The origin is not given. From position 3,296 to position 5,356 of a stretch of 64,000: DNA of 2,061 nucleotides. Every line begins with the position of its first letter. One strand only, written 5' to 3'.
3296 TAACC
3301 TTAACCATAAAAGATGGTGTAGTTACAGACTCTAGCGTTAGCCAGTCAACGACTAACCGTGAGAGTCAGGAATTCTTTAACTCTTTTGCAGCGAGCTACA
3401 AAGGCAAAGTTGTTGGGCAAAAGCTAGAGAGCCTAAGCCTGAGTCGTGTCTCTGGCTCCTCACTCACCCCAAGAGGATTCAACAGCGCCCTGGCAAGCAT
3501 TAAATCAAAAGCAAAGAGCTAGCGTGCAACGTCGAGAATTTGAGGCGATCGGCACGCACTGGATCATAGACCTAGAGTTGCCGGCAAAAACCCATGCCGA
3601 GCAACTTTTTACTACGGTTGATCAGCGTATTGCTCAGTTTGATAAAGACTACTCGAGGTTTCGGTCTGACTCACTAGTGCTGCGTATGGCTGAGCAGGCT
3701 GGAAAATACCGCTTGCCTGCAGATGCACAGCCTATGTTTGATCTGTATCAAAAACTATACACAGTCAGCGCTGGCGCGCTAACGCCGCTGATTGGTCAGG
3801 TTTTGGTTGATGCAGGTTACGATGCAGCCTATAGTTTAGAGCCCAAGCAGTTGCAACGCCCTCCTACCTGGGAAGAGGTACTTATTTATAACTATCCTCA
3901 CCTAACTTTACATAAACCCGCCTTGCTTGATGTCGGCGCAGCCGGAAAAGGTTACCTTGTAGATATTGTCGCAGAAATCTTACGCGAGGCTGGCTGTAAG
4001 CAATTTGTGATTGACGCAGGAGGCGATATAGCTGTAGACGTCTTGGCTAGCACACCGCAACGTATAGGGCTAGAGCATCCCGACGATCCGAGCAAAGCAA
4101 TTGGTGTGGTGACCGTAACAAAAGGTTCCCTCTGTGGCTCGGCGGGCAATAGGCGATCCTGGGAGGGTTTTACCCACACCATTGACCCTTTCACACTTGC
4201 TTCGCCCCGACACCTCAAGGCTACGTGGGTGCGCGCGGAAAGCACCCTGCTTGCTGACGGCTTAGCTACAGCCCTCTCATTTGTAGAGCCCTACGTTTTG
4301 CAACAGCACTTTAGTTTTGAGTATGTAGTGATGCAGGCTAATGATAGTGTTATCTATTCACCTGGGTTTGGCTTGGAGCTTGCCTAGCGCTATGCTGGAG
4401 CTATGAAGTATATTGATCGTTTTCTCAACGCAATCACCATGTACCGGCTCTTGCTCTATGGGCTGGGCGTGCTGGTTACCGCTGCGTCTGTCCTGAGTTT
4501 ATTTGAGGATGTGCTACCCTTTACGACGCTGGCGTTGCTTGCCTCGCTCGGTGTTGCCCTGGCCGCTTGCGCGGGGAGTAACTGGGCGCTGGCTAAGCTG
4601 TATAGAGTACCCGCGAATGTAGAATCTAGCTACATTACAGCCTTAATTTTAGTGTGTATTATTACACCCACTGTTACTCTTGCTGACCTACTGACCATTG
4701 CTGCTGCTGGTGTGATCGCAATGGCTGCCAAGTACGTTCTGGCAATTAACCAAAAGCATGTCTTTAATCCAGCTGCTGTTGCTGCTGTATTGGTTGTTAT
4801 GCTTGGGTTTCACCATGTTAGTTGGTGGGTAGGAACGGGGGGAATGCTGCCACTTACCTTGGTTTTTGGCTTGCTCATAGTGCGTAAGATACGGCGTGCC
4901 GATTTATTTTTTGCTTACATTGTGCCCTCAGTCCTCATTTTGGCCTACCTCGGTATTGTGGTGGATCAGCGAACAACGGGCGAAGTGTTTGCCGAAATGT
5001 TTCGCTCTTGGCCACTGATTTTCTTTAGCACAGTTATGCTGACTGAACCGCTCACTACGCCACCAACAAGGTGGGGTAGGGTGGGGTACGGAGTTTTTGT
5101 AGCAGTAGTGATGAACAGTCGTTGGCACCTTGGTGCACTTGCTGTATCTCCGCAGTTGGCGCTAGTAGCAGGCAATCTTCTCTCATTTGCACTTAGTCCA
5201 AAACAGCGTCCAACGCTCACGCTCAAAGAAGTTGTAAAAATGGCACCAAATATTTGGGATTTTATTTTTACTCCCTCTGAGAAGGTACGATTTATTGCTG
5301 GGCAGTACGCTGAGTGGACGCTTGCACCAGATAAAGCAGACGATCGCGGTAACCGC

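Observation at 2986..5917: Minimal flavinylation-based trans-membrane electron-transfer module: FMN_bind protein + ApbE + RnfD/NqrB-like::FNR fusion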

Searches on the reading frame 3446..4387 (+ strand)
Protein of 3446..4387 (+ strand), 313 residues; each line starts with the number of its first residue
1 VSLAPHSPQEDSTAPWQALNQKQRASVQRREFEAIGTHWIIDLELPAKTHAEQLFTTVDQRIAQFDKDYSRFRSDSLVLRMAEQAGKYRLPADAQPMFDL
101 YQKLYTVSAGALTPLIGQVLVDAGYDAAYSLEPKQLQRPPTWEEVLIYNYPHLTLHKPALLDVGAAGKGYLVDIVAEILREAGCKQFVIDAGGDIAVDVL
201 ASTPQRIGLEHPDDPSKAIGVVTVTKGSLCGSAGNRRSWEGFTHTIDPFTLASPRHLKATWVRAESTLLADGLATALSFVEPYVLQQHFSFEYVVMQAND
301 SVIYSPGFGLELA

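Call 3: search_protein_families(library=pfam, proteins=[window:3446-4387:+], max_evalue=0.1)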
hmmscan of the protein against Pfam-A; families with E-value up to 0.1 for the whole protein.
window:3446-4387:+ (313 aa): 1 family
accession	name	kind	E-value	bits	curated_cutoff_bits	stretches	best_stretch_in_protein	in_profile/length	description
PF02424.20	ApbE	-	1e-33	117.4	25.6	1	36-281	2-247/266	ApbE family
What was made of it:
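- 3524..4387 (+): ApbE-family FAD:protein FMN transferase, 287 aa from the GTG at 3524. It has no signal peptide, lipobox or TM segment. Pfam ApbE E 1e-33 (call 3).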

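Call 4: search_protein_families(library=ncbifam, proteins=[window:3446-4387:+], max_evalue=0.1)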
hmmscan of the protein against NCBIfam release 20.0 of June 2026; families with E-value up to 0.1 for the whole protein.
window:3446-4387:+ (313 aa): 2 families
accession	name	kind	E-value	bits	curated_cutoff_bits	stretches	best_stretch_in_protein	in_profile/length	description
NF007774.0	PRK10461.1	equivalog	4.6e-12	45.5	498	2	161-280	181-308/351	FAD:protein FMN transferase ApbE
NF003324.0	PRK04334.1-4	equivalog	0.0058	16.5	275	1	172-235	87-151/238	hypothetical protein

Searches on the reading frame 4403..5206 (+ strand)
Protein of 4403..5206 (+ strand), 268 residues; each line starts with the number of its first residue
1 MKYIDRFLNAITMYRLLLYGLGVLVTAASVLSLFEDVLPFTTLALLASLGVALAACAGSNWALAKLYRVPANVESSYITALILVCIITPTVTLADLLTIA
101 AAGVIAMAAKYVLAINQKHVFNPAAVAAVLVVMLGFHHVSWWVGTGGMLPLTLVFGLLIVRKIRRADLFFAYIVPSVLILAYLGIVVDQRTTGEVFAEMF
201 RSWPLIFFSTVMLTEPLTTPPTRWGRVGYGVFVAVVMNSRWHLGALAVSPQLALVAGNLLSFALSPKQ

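Call 28: search_solved_structures(query=A3, max_evalue=1, show_alignments=3)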
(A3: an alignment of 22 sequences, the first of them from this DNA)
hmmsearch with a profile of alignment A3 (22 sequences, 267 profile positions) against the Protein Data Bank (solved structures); distinct sequences matched with E-value up to 1: 1.
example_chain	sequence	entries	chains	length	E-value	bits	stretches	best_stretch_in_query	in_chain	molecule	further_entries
8ahx_D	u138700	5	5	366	0.00036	23.3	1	157-259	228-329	Ion-translocating oxidoreductase complex subunit D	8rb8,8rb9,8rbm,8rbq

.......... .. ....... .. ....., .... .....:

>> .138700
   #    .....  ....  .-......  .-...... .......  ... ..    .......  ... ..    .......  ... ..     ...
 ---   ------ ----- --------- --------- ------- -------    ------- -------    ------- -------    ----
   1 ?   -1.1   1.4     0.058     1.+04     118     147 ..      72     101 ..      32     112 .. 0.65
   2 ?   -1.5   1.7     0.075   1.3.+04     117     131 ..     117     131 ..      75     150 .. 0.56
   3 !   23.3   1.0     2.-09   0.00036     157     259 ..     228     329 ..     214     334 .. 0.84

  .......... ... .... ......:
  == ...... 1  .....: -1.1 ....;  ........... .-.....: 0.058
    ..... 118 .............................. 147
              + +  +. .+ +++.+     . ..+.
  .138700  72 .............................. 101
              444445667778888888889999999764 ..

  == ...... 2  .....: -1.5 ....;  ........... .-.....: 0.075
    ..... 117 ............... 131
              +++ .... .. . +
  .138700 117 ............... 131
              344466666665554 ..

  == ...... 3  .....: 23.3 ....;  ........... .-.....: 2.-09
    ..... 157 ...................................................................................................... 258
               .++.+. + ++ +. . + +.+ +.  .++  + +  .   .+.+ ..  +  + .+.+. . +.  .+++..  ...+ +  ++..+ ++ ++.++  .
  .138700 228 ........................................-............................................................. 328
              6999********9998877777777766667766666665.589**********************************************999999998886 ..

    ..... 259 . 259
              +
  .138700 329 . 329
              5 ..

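Call 59: search_protein_representatives(alignment_id=A3)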
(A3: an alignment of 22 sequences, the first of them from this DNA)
Query: 22 sequences, 267 profile positions. Proteins with E-value up to 0.001 (for the whole library): 2916; up to 1e-10: 1622; up to 1e-30: 623. The best 150 are listed.
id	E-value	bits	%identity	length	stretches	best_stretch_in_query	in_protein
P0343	1.8e-103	362.1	-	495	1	2-267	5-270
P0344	1.2e-101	356.1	-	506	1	2-267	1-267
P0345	1.3e-101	356.0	-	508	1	3-267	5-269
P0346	6.5e-101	353.7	-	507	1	2-267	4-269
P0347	1.2e-100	352.8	-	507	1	2-267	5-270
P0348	1.0e-97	343.2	-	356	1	3-266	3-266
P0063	1.8e-97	342.4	-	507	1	1-266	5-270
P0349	5.8e-97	340.7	-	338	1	2-266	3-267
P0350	1.2e-96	339.8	-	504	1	2-266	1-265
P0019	4.5e-96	337.8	-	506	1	1-267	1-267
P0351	4.7e-96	337.8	-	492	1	1-267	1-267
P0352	5.1e-95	334.4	-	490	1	1-266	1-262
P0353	1.4e-94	333.0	-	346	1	1-266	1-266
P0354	6.6e-94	330.7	-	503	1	2-266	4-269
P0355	9.0e-93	327.0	-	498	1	2-266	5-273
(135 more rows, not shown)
